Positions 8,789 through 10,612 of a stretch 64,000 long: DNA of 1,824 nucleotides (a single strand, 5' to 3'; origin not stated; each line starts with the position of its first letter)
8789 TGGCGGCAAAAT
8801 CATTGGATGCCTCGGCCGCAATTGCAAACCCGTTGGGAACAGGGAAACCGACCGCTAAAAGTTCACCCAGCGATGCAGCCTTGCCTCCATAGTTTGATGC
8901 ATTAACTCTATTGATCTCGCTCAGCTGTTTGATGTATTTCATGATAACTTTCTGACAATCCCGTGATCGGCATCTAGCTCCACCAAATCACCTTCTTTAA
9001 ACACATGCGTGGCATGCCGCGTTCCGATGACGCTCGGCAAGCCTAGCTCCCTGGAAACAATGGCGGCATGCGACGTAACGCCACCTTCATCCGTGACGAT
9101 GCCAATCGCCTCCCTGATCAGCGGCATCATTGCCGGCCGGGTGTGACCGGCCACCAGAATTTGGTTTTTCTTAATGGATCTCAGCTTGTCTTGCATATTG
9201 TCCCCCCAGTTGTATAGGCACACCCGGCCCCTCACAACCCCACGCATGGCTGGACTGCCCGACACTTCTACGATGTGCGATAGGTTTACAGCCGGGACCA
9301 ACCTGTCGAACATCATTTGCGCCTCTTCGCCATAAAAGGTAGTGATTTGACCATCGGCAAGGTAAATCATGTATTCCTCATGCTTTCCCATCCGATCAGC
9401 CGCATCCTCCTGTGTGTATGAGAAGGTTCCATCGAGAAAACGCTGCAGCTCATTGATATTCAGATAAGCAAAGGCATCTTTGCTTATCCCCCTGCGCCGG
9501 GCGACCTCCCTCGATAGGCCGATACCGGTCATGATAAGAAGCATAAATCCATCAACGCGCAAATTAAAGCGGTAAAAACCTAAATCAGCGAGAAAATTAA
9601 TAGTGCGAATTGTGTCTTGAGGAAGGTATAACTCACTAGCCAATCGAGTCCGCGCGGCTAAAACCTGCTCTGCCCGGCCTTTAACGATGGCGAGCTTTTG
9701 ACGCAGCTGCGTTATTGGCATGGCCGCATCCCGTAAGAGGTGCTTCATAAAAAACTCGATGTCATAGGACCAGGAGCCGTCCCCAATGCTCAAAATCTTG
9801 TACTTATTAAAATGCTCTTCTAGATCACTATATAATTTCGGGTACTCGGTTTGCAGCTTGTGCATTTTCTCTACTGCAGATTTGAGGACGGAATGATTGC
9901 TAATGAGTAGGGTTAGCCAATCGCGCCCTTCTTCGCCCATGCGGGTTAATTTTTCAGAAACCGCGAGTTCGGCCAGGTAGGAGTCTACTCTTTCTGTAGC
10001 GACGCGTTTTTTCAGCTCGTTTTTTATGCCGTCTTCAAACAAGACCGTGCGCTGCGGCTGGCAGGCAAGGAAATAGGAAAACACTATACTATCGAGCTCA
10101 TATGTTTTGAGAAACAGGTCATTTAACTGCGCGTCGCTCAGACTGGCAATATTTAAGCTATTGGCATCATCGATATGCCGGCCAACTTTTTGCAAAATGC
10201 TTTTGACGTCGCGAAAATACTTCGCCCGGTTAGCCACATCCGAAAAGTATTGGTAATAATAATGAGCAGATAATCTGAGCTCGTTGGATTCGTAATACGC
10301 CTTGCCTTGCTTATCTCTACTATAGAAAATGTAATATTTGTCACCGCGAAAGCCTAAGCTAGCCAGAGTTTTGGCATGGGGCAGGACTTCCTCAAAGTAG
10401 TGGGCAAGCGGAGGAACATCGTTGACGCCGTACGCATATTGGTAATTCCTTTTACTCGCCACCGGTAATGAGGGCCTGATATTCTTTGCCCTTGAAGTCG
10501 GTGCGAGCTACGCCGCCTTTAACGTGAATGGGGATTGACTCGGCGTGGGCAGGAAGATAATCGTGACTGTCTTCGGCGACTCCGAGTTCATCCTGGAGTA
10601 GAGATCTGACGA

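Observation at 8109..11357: Low-GC three-gene insertion in the pur cluster: a split, order-permuted PEP-utilising phosphotransferase plus a histidine phosphatase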

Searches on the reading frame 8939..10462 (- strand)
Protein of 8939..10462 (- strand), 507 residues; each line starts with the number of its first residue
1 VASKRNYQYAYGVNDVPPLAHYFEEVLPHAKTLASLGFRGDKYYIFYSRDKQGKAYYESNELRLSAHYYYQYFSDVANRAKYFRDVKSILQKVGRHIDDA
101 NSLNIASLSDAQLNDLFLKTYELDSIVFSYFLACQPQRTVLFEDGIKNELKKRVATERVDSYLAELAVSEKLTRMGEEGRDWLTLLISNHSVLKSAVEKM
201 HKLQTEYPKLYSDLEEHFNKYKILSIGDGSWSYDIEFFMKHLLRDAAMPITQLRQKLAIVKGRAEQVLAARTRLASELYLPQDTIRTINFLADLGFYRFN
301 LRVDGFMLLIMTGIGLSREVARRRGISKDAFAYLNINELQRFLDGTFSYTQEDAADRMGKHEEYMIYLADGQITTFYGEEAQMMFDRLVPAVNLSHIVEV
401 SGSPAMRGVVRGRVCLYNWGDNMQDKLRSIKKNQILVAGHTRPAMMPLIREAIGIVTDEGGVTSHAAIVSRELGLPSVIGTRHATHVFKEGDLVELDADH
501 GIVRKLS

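Call 3: search_protein_families(library=pfam, proteins=[window:8939-10462:-], max_evalue=0.1)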
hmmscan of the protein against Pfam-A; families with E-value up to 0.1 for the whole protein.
window:8939-10462:- (507 aa): 2 families
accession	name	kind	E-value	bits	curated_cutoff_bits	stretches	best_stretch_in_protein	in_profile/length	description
PF00391.29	PEP-utilizers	-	9.2e-24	83.3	23.1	1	431-501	2-72/72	PEP-utilising enzyme, mobile domain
PF12165.13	Alfin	-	0.052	13.8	21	0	129-191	26-88/127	Alfin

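Call 4: search_protein_families(library=ncbifam, proteins=[window:8939-10462:-], max_evalue=0.1)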
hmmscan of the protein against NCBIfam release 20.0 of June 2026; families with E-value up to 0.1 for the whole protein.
window:8939-10462:- (507 aa): 27 families (the best 25 are shown)
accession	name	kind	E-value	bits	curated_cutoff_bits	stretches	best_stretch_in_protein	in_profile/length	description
NF005057.0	PRK06464.1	equivalog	1.2e-26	93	598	1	395-504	353-461/798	phosphoenolpyruvate synthase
TIGR01418.1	PEP_synth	equivalog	6.6e-24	84.3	739.75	1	398-504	352-457/784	pyruvate, water dikinase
NF006153.0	PRK08296.1-5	subfamily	2e-22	79.4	578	1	395-506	499-606/608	hypothetical protein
NF052631.1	prodigiosin_PigC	equivalog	3.6e-20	71.5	1300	1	322-504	702-880/883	prodigiosin ligase PigC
NF052632.1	undecylprod_RedH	equivalog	1.5e-19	69.5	1350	1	327-504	705-876/880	undecylprodigiosin ligase RedH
NF004878.0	PRK06241.1-3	subfamily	3.2e-17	61.9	945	1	328-504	722-887/891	phosphoenolpyruvate synthase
NF006152.0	PRK08296.1-4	equivalog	4.5e-17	61.7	723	1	396-503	502-605/609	hypothetical protein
NF004531.0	PRK05878.1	equivalog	9.4e-17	60.8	456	1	386-505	340-456/534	pyruvate, phosphate dikinase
NF006150.0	PRK08296.1-2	subfamily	2e-16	59.4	650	1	400-504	503-603/633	hypothetical protein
NF004882.0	PRK06241.2-3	equivalog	2.2e-16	59.2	850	1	400-506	718-819/827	phosphoenolpyruvate synthase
NF004880.0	PRK06241.2-1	equivalog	7.6e-16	57.2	972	1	329-504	673-835/837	phosphoenolpyruvate synthase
NF006151.0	PRK08296.1-3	equivalog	1.3e-15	57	693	1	400-504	501-601/604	hypothetical protein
NF004978.0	PRK06354.1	subfamily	1.5e-15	56.7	462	1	402-504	485-583/590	pyruvate kinase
NF004881.0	PRK06241.2-2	equivalog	3.1e-15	55.5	883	1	328-504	713-888/898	phosphoenolpyruvate synthase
NF004877.0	PRK06241.1-2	subfamily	6.5e-15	54.5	866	1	333-506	707-868/869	phosphoenolpyruvate synthase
NF006149.0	PRK08296.1-1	equivalog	1.2e-13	50.3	730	1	389-505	455-566/568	hypothetical protein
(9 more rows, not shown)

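Call 5: search_protein_families(library=padloc, proteins=[window:8939-10462:-], max_evalue=0.1)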
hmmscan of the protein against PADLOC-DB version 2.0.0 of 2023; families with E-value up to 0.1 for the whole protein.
window:8939-10462:- (507 aa): 0 families

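Call 6: search_solved_structures(query=window:8939-10462:-, max_evalue=0.01, show_alignments=2)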
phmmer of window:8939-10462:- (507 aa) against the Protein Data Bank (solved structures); distinct sequences matched with E-value up to 0.01: 29.
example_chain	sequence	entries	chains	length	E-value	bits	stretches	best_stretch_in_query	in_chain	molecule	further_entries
9dae_A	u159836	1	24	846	3.4e-19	72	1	398-503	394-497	Phosphoenolpyruvate synthase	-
8a8e_A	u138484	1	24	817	5.9e-18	67.9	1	400-505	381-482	Phosphoenolpyruvate synthase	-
2e28_A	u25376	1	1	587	7.7e-13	51.1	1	431-503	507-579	Pyruvate kinase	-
2ols_A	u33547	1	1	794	1.4e-11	46.9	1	411-498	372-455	Phosphoenolpyruvate synthase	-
5hv2_A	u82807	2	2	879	5.4e-11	45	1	401-504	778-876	Phosphoenolpyruvate synthase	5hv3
5hv1_A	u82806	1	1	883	5.5e-11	45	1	401-504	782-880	Phosphoenolpyruvate synthase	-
5fbs_A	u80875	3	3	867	5.5e-11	45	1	401-504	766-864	Phosphoenolpyruvate synthase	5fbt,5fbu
3eza_A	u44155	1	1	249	1.1e-07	34.1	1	427-500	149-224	PHOSPHOTRANSFERASE SYSTEM, ENZYME I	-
1zym_A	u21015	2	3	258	1.2e-07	34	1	427-500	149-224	ENZYME I | Phosphoenolpyruvate-protein phosphotransferase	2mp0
1eza_A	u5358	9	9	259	1.2e-07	34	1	427-500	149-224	ENZYME I | PHOSPHOTRANSFERASE SYSTEM, ENZYME I | PROTEIN (PHOSPHOTRANSFER SYSTEM, ENZYME I)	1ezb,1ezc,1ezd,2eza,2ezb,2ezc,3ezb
5woy_A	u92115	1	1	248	1.3e-07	33.8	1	429-503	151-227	Phosphoenolpyruvate-protein phosphotransferase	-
3t05_A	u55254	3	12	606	1.6e-07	33.5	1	422-502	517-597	Pyruvate kinase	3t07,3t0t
2kx9_A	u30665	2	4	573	4.2e-07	32.2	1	427-500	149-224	Phosphoenolpyruvate-protein phosphotransferase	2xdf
2hwg_A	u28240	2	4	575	4.2e-07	32.2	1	427-500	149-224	Phosphoenolpyruvate-protein phosphotransferase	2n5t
2l5h_A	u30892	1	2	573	5.4e-06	28.5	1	427-500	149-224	Phosphoenolpyruvate-protein phosphotransferase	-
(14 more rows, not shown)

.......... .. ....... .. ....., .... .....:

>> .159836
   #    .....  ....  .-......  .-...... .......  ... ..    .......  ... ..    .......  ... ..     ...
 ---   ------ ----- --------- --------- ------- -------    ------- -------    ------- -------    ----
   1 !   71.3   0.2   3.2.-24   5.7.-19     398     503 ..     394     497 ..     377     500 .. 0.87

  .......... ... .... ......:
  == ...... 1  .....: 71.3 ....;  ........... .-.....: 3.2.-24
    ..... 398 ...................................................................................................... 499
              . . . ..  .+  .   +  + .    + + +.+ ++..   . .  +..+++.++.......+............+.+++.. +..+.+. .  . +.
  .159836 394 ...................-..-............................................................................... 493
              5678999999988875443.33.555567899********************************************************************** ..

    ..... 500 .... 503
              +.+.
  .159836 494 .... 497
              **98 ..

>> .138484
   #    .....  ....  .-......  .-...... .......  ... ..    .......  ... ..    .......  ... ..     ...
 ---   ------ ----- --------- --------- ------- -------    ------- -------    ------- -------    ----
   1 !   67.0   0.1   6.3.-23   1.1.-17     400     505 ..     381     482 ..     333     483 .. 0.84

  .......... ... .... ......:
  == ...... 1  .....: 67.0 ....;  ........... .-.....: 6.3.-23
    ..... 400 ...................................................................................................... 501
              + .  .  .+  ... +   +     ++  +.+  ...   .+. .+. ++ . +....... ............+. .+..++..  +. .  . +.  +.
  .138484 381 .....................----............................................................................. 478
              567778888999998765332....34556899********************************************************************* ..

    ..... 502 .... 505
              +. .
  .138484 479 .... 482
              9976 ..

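Call 9: find_homologous_proteins(query=window:8939-10462:-)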
Query window:8939-10462:- (507 aa): 2010 proteins with E <= 0.001 among 8000 candidates; the best 120 are listed.
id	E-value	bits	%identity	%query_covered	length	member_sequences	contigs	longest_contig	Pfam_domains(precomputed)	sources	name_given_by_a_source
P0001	0.0e+0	1138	100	100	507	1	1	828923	PF00391.30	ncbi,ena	-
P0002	1.5e-200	685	61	100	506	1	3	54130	PF00391.30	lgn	-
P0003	1.4e-187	642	57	100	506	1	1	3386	PF00391.30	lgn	-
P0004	7.6e-170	584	53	100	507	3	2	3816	PF00391.30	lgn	-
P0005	5.1e-163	561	53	100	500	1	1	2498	PF00391.30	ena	-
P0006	1.3e-161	557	52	100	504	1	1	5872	PF00391.30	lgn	-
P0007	9.5e-143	494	46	100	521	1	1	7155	PF00391.30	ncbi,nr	ncbi:MAG TPA: PEP-utilizing enzyme [Candidatus Saccharimonadales bacterium]|nr:PEP-utilizing enzyme 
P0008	1.4e-141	491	48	100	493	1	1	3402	PF00391.30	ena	-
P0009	1.6e-133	464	44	100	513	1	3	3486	PF00391.30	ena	-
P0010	6.6e-133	462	44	99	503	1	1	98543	PF00391.30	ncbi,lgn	-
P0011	4.4e-131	456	43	99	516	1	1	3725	PF00391.30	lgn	-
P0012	1.1e-127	445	42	99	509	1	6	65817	PF00391.30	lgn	-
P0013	1.4e-127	444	43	98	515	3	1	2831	PF00391.30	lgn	-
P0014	2.1e-126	440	42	98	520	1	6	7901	PF00391.30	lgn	-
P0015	3.7e-126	440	44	99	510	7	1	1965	PF00391.30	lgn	-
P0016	2.6e-125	437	41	98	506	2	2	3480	PF00391.30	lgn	-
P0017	6.1e-125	436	42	99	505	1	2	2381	PF00391.30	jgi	jgi:phosphohistidine swiveling domain-containing protein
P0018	2.3e-124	434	41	100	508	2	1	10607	PF00391.30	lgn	-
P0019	9.3e-124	432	42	99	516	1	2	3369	PF00391.30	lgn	-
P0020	3.1e-122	427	42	98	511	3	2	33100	PF00391.30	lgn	-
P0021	1.3e-121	425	43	100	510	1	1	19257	PF00391.30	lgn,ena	-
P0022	2.9e-121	424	43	100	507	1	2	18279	PF00391.30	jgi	jgi:phosphohistidine swiveling domain-containing protein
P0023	3.4e-121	423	41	99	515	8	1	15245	PF00391.30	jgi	-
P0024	5.0e-121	423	41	99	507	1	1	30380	PF00391.30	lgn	-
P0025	7.1e-121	422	43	100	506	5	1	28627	PF00391.30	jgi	jgi:phosphoenolpyruvate synthase/pyruvate phosphate dikinase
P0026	7.8e-121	422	40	99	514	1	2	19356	PF00391.30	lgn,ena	-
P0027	9.0e-121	422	41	99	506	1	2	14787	PF00391.30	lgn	-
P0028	1.8e-120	421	42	98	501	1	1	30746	PF00391.30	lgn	-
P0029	4.1e-120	420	42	98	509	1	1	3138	PF00391.30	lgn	-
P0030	1.1e-119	418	42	98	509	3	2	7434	PF00391.30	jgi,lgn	jgi:phosphohistidine swiveling domain-containing protein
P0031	4.8e-119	416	42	100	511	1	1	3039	PF00391.30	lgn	-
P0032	2.1e-118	414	42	100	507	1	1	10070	PF00391.30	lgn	-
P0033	5.7e-118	413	43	98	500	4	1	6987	PF00391.30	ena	-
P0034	6.5e-117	409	40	99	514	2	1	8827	PF00391.30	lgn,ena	-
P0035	1.2e-116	408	42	98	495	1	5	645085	PF00391.30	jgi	jgi:phosphohistidine swiveling domain-containing protein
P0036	2.6e-116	407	41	99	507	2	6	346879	PF00391.30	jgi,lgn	jgi:phosphoenolpyruvate synthase/pyruvate phosphate dikinase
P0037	7.0e-115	402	39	98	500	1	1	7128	PF00391.30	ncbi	-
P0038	3.3e-112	394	40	99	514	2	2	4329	PF00391.30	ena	-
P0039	4.4e-112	393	40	99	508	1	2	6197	PF00391.30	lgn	-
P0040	3.1e-110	387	40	99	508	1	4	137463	PF00391.30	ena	-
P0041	3.4e-110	387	39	100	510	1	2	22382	PF00391.30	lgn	-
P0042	8.8e-110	386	42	99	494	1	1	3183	PF00391.30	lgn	-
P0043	1.0e-108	382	40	100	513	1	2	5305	PF00391.30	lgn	-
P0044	3.9e-108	380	39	99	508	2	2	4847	PF00391.30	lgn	-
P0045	4.7e-108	380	38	99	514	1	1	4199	PF00391.30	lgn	-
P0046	7.7e-108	379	40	99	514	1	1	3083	PF00391.30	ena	-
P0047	6.2e-106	373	38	100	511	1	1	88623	PF00391.30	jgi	jgi:phosphohistidine swiveling domain-containing protein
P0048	9.8e-106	372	38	99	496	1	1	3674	PF00391.30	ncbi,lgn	-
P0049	3.2e-103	364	39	98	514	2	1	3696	PF00391.30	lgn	-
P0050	1.4e-81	293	37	82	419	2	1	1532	PF00391.30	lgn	-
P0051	5.5e-80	287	32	99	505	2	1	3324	PF00391.30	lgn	-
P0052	4.2e-78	281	33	95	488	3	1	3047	PF00391.30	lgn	-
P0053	1.7e-77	279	32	99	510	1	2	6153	PF00391.30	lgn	-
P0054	4.4e-62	228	30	93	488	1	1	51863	PF00391.30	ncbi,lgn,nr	ncbi:MAG: PEP-utilizing enzyme [bacterium]|nr:PEP-utilizing enzyme [bacterium]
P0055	5.4e-60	221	32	96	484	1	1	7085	PF00391.30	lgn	-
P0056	8.2e-51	191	28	100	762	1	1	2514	PF00391.30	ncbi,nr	ncbi:MAG: PEP-utilizing enzyme, partial [bacterium]|nr:PEP-utilizing enzyme [bacterium]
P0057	5.9e-50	188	29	99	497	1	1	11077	PF00391.30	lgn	-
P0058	3.0e-49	186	31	92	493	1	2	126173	PF00391.30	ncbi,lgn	-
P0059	4.5e-48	182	26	86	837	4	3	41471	PF00391.30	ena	-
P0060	2.3e-46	177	28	87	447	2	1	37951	PF00391.30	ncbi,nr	ncbi:MAG TPA: hypothetical protein DD454_00720 [Candidatus Moranbacteria bacterium]|nr:hypothetical 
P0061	4.7e-46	176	30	92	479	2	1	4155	PF00391.30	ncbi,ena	-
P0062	3.0e-45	173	40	27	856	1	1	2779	PF00391.30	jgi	jgi:phosphoenolpyruvate synthase/pyruvate phosphate dikinase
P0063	2.3e-44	170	47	22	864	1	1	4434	PF00391.30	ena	-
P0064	5.0e-44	169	30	94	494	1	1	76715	PF00391.30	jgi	jgi:phosphohistidine swiveling domain-containing protein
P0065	5.2e-43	165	56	21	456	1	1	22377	PF00391.30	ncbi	-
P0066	1.1e-42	164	29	99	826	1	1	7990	PF00391.30,PF01326.25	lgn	-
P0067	1.1e-42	164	30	94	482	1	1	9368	PF00391.30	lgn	-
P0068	8.4e-40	155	35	29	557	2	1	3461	PF00391.30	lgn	-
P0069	1.2e-39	154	35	45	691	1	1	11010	PF00391.30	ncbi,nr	ncbi:hypothetical protein HY491_03570 [Candidatus Woesearchaeota archaeon]|nr:hypothetical protein [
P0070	6.5e-39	152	41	21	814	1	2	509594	PF00391.30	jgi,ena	-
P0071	4.2e-37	146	49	21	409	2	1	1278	PF00391.30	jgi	jgi:phosphohistidine swiveling domain-containing protein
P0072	5.3e-34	136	27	92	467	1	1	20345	PF00391.30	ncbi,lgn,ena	-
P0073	7.0e-34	135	33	58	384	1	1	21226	PF00391.30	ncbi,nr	ncbi:hypothetical protein KY331_04265 [Candidatus Woesearchaeota archaeon]|nr:hypothetical protein [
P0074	9.9e-34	135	38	34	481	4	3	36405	PF00391.30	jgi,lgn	jgi:phosphohistidine swiveling domain-containing protein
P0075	1.0e-33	135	27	89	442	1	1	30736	PF00391.30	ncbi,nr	ncbi:MAG: hypothetical protein HY393_01090 [Candidatus Diapherotrites archaeon]|nr:hypothetical prot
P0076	2.9e-30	123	31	58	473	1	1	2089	PF00391.30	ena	-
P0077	4.3e-30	123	35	47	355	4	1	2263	PF00391.30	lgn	-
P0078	1.2e-29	121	28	80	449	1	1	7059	PF00391.30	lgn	-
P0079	1.6e-29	121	28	64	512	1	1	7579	PF00391.30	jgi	jgi:phosphohistidine swiveling domain-containing protein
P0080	4.6e-29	120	39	38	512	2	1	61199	PF00391.30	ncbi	-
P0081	6.6e-29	119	26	92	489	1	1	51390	PF00391.30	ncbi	ncbi:MAG: PEP-utilizing enzyme [Candidatus Micrarchaeota archaeon]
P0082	1.0e-28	118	26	94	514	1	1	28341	PF00391.30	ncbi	-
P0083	3.0e-28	117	28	80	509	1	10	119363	PF00391.30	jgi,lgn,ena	jgi:phosphohistidine swiveling domain-containing protein/predicted DNA-binding transcriptional regul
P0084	4.7e-28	116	32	51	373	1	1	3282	PF00391.30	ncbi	-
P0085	4.9e-28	116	30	72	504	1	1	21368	PF00391.30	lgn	-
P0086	4.9e-28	116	33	50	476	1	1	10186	PF00391.30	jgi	-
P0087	6.6e-28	116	36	38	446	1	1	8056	PF00391.30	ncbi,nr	ncbi:hypothetical protein GOV07_02025 [Candidatus Woesearchaeota archaeon]|nr:hypothetical protein [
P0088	1.3e-27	115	30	66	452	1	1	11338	PF00391.30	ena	-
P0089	1.4e-27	115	49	21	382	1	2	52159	PF00391.30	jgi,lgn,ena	-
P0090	1.4e-27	115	28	83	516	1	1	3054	PF00391.30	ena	-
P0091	1.6e-27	114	27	91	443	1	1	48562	PF00391.30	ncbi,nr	ncbi:hypothetical protein GOV09_01935 [Candidatus Woesearchaeota archaeon]|nr:hypothetical protein [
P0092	3.1e-27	113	34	50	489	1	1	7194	PF00391.30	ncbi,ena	ncbi:MAG: PEP-utilizing enzyme [Patescibacteria group bacterium]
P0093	1.2e-26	111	27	78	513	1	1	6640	PF00391.30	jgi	jgi:phosphohistidine swiveling domain-containing protein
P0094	1.3e-26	111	38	39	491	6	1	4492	PF00391.30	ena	-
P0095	1.4e-26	111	39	38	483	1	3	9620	PF00391.30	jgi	jgi:phosphohistidine swiveling domain-containing protein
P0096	1.5e-26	111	31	62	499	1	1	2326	PF00391.30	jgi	-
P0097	1.6e-26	111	30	79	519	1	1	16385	PF00391.30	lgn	-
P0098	2.2e-26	111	26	83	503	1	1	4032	PF00391.30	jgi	jgi:phosphohistidine swiveling domain-containing protein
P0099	2.5e-26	110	30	81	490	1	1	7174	PF00391.30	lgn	-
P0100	2.6e-26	110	32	58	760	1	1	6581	PF00391.30,PF01326.25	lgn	-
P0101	2.7e-26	110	29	58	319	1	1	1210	PF00391.30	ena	-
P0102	5.3e-26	109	40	37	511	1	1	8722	PF00391.30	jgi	jgi:phosphohistidine swiveling domain-containing protein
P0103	6.3e-26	109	27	92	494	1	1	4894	PF00391.30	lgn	-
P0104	9.1e-26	109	48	26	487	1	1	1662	PF00391.30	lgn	-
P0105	1.5e-25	108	37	39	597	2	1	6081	PF00391.30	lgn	-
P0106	1.7e-25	108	37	37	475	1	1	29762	PF00391.30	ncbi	-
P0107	1.8e-25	108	38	37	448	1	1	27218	PF00391.30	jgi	-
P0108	2.1e-25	107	33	61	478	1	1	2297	PF00391.30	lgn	-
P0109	2.1e-25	107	29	60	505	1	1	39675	PF00391.30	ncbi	-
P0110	2.1e-25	107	41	37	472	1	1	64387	PF00391.30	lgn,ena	-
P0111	2.7e-25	107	31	62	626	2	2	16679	PF00391.30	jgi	jgi:phosphohistidine swiveling domain-containing protein/DNA-binding transcriptional ArsR family reg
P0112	2.7e-25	107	33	58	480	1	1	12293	PF00391.30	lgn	-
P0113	2.7e-25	107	28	95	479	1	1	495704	PF00391.30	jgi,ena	-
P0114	2.8e-25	107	29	80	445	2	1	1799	PF00391.30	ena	-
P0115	3.1e-25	107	28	70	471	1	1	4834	PF00391.30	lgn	-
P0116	3.1e-25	107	27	81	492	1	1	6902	PF00391.30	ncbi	ncbi:MAG: PEP-utilizing enzyme [Candidatus Micrarchaeota archaeon]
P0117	3.8e-25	107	37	37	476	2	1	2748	PF00391.30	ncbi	-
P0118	4.7e-25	106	29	79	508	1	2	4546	PF00391.30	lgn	-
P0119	5.1e-25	106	31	59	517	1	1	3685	PF00391.30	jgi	jgi:phosphohistidine swiveling domain-containing protein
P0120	5.8e-25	106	29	58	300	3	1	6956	PF00391.30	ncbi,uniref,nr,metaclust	ncbi:hypothetical protein A2Y83_04925 [Candidatus Falkowbacteria bacterium RBG_13_39_14]|uniref:PEP-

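Call 10: find_encoding_contigs(protein=P0001, flank=10000, max_places=3)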
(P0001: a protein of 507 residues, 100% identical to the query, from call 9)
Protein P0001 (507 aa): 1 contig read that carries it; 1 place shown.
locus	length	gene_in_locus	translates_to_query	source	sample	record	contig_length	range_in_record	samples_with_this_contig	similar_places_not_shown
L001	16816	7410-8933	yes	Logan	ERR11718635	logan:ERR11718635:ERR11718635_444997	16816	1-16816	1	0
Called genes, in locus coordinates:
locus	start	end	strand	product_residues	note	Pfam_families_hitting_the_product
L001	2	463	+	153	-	?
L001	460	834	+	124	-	PF01042:Ribonuc_L-PSP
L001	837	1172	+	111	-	PF03795:YCII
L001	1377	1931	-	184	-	-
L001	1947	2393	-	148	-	-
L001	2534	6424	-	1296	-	PF18076:FGAR-AT_N, PF18072:FGAR-AT_linker, PF02769:AIRS_C, PF22689:FGAR-AT_PurM_N-like, PF02769:AIRS_C, PF13507:GATase_5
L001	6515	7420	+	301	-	PF00300:His_Phos_1 (faint)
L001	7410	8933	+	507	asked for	PF00391:PEP-utilizers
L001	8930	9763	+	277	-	PF01326:PPDK_N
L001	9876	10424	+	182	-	PF00551:Formyl_trans_N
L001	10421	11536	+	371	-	PF00586:AIRS, PF02769:AIRS_C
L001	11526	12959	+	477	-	PF00206:Lyase_1, PF10397:ADSL_C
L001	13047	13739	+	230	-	-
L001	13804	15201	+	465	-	PF00171:Aldedh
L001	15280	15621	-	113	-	PF00892:EamA (weak)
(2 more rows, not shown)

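Call 11: find_encoding_contigs(protein=P0002, flank=10000, max_places=3)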
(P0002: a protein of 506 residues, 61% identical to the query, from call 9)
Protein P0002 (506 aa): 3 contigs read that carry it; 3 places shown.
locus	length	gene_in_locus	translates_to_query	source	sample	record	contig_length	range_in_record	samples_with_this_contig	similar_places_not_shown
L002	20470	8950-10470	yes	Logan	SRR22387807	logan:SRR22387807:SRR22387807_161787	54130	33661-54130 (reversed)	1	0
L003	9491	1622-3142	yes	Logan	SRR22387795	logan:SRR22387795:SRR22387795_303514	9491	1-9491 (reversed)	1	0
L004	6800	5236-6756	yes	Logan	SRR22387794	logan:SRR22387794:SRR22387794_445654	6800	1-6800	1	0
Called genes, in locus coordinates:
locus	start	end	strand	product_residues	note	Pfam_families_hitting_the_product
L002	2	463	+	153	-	?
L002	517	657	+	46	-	-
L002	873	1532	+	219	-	PF04794:YdjC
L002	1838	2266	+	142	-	-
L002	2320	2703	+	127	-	PF00903:Glyoxalase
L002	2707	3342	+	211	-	PF10706:Aminoglyc_resit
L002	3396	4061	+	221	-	PF10706:Aminoglyc_resit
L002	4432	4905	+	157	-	-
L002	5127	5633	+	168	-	-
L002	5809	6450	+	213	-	-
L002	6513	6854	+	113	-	PF07883:Cupin_2 (weak)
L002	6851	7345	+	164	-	PF00583:Acetyltransf_1, PF13673:Acetyltransf_10, PF13508:Acetyltransf_7, PF08445:FR47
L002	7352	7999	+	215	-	PF23894:LD_SV2 (faint), PF13576:Pentapeptide_3 (faint), PF13599:Pentapeptide_4 (weak), PF25296:Decapeptide (faint), PF13599:Pentapeptide_4, PF00805:Pentapeptide (weak), PF13599:Pentapeptide_4 (weak)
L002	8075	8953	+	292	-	PF00300:His_Phos_1 (weak)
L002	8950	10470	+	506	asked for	PF00391:PEP-utilizers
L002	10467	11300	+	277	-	PF01326:PPDK_N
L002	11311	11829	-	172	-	PF07291:MauE (weak)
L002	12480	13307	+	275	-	-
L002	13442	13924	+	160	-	-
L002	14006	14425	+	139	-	-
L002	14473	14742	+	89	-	PF13376:OmdA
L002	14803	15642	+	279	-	PF01040:UbiA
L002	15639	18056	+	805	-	PF01326:PPDK_N, PF27448:Rph_4th (faint), PF00391:PEP-utilizers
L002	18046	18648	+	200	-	PF01066:CDP-OH_P_transf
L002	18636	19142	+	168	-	-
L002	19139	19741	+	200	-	-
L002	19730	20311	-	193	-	PF01864:CarS-like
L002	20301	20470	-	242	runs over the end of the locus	-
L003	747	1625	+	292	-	PF00300:His_Phos_1 (weak)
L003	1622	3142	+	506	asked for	PF00391:PEP-utilizers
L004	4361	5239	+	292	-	PF00300:His_Phos_1 (weak)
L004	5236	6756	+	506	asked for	PF00391:PEP-utilizers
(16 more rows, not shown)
